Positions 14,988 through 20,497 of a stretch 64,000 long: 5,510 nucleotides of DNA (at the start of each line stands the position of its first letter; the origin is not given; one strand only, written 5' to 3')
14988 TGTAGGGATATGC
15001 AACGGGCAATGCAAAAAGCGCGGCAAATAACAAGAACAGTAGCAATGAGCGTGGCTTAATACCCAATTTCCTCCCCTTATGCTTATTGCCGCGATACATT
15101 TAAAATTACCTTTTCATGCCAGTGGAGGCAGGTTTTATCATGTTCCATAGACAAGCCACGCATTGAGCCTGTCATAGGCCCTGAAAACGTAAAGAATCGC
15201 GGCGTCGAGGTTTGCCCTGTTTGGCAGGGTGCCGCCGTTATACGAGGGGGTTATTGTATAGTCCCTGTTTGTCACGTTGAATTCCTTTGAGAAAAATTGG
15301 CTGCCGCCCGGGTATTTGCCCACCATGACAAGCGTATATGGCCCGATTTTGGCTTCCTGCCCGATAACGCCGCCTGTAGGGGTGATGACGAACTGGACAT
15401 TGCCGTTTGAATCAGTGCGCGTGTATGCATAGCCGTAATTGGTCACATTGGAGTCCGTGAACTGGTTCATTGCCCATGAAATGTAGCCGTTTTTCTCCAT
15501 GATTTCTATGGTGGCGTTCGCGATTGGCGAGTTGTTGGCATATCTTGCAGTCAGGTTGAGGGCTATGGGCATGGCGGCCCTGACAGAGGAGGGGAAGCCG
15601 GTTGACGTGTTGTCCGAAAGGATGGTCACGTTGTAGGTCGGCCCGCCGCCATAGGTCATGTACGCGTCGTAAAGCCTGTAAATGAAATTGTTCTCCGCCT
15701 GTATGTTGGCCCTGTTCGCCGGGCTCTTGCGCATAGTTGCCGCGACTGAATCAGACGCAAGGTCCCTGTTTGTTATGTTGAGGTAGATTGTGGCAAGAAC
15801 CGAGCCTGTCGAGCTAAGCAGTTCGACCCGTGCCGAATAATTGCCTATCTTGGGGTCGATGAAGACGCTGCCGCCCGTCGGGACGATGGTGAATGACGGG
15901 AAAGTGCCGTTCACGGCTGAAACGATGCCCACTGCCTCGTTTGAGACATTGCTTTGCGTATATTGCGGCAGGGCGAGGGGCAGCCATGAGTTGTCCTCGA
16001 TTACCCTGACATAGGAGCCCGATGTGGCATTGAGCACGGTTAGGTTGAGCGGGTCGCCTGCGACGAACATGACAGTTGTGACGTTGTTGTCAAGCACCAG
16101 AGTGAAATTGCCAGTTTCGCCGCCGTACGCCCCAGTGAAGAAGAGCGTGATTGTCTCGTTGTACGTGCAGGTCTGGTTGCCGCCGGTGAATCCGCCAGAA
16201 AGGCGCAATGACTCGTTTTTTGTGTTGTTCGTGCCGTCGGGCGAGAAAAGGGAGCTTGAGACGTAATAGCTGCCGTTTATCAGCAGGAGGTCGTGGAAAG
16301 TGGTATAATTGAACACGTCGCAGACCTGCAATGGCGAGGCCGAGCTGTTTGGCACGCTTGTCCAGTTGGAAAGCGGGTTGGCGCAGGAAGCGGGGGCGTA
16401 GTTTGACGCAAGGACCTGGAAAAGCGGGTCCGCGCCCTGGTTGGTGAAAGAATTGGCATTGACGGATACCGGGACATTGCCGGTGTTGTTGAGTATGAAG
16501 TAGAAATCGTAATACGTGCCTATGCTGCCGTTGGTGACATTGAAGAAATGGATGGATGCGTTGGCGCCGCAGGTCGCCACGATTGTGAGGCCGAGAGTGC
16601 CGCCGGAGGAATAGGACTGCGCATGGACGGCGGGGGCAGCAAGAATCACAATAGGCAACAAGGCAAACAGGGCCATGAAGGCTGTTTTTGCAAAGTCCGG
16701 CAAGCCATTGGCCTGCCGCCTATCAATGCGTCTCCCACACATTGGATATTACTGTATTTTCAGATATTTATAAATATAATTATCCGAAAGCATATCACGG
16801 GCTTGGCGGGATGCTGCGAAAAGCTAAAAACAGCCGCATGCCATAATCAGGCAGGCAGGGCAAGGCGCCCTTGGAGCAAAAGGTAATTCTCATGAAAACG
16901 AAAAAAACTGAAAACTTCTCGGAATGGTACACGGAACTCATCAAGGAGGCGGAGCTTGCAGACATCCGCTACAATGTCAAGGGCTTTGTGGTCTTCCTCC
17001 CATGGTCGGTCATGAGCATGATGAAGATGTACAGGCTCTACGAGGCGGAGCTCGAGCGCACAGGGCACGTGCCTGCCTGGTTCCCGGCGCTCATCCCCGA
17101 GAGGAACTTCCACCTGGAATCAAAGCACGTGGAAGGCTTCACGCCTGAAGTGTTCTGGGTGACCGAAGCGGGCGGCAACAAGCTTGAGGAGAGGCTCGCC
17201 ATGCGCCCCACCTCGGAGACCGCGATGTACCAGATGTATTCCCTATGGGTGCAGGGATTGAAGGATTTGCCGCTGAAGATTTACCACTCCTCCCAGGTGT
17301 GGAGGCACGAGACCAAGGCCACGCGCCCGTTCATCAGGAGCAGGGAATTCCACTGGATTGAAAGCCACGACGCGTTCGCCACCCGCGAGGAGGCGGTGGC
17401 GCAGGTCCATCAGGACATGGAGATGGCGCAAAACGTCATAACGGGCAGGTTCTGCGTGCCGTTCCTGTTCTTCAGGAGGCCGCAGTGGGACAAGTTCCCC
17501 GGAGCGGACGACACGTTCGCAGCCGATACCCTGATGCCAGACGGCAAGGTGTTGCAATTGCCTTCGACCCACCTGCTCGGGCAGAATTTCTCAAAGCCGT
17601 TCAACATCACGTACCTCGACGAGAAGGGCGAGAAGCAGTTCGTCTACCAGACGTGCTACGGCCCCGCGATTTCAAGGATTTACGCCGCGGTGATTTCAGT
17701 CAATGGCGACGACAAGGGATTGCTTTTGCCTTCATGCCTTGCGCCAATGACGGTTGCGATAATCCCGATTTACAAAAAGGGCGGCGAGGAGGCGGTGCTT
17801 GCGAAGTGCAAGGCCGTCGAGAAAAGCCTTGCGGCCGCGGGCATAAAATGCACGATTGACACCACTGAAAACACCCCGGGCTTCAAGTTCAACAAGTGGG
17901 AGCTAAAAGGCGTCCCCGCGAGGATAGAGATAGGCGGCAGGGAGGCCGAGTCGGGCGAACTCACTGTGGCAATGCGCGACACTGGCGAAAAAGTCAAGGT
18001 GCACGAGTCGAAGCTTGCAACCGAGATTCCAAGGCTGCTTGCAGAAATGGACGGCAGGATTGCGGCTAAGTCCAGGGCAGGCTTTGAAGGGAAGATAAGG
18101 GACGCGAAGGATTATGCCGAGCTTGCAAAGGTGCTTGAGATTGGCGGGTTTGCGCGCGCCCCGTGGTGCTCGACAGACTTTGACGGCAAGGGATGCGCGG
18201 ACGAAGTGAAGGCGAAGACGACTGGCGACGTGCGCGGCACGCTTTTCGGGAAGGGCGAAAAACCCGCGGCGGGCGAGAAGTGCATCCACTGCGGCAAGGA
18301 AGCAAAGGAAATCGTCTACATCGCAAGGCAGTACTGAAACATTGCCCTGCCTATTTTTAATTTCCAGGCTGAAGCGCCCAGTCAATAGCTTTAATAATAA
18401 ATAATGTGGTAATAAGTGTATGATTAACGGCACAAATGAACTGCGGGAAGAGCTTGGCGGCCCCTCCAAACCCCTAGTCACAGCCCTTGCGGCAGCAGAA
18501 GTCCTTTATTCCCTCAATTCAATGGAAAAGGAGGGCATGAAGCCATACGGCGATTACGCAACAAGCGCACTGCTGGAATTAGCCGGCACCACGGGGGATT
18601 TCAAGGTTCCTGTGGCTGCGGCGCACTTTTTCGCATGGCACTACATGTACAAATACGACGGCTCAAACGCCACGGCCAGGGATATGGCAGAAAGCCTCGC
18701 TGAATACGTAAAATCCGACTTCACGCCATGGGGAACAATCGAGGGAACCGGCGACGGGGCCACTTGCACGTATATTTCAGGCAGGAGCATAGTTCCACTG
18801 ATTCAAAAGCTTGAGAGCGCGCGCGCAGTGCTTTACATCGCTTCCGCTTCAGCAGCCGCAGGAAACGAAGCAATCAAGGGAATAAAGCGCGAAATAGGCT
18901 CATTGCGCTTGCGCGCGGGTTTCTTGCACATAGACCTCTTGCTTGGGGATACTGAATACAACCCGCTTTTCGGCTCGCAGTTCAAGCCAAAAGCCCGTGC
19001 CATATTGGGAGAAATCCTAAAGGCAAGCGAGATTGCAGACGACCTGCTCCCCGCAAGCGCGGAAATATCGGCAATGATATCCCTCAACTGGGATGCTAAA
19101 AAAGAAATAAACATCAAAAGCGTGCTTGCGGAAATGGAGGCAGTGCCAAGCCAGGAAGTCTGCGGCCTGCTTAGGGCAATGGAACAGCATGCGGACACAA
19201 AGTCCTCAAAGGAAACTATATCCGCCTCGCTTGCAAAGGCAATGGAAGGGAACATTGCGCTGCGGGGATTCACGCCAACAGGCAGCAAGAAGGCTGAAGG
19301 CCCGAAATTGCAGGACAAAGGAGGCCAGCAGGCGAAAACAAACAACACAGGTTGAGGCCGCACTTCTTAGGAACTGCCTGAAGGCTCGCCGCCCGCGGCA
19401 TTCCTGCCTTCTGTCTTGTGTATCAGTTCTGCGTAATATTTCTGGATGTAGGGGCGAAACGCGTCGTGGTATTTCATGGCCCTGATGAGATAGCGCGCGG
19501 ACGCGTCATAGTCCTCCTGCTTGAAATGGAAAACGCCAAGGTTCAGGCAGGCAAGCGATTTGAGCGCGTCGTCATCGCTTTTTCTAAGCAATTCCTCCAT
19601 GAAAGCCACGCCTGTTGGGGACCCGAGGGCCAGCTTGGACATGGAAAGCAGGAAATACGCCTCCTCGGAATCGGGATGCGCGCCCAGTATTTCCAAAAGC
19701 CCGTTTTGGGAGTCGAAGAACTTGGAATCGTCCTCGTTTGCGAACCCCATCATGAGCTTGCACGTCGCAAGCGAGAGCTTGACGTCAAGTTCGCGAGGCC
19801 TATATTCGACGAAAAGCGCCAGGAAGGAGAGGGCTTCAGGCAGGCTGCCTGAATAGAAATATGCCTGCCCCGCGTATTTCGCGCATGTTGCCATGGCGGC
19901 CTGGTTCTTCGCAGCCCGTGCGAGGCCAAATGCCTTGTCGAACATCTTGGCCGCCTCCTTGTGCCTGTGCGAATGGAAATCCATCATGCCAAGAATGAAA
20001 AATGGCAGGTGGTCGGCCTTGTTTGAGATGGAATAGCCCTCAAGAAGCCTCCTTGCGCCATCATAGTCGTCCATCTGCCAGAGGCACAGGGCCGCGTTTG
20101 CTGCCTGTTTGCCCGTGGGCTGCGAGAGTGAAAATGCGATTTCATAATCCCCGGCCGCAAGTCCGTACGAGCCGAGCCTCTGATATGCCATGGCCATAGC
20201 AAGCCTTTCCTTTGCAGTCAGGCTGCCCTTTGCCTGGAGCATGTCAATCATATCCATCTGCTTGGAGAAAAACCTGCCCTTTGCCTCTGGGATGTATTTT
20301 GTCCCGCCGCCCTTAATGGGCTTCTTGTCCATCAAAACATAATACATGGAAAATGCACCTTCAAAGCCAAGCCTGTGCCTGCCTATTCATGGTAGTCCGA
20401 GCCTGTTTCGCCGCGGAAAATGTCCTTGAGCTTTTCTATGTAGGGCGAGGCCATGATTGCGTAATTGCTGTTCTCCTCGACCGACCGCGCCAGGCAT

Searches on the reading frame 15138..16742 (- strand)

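Call 12: search_protein_families(library=pfam, proteins=[window:15138-16742:-], max_evalue=0.001)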
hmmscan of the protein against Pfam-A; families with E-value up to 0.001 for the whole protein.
window:15138-16742:- (534 aa): 0 families

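Call 78: search_protein_families(library=pfam, proteins=[window:15138-16742:-], max_evalue=0.1)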
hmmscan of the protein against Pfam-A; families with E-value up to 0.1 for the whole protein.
window:15138-16742:- (534 aa): 1 family
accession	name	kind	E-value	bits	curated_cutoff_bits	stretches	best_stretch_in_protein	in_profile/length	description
PF17789.7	MG4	-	0.012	16.3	24.7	0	384-454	7-61/95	Macroglobulin domain MG4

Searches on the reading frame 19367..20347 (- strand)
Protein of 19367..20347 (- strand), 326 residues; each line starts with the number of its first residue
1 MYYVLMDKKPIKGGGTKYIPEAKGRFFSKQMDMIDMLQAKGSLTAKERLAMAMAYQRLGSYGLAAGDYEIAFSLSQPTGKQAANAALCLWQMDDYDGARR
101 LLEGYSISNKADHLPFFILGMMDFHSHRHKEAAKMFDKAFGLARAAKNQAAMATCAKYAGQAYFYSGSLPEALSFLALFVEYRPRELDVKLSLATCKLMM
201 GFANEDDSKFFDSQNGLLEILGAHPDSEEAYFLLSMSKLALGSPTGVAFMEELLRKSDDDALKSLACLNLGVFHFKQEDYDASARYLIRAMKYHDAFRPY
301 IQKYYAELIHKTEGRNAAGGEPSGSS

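Call 12: search_protein_families(library=pfam, proteins=[window:19367-20347:-], max_evalue=0.001)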
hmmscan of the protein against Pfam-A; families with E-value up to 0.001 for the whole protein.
window:19367-20347:- (326 aa): 7 families
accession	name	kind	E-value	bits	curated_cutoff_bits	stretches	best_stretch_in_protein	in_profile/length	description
PF13424.12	TPR_12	-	2.4e-11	44.1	30.1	1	119-176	9-68/77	Tetratricopeptide repeat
PF07719.23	TPR_2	-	3.2e-06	27.3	27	0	265-293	2-30/34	Tetratricopeptide repeat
PF13374.12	TPR_10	-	6.9e-05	23.2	27.5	0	267-292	5-30/42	Tetratricopeptide repeat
PF13181.12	TPR_8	-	0.0001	22.6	25.7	0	266-292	3-29/34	Tetratricopeptide repeat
PF14559.12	TPR_19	-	0.00012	22.8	25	0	84-107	30-53/68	Tetratricopeptide repeat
PF00515.34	TPR_1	-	0.00078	19.6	27.8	0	266-290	3-27/34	Tetratricopeptide repeat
PF25062.1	ARM_TT21_N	-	0.0008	19.6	40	0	81-159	102-179/222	Tetratricopeptide repeat protein 21 N-terminal ARM repeat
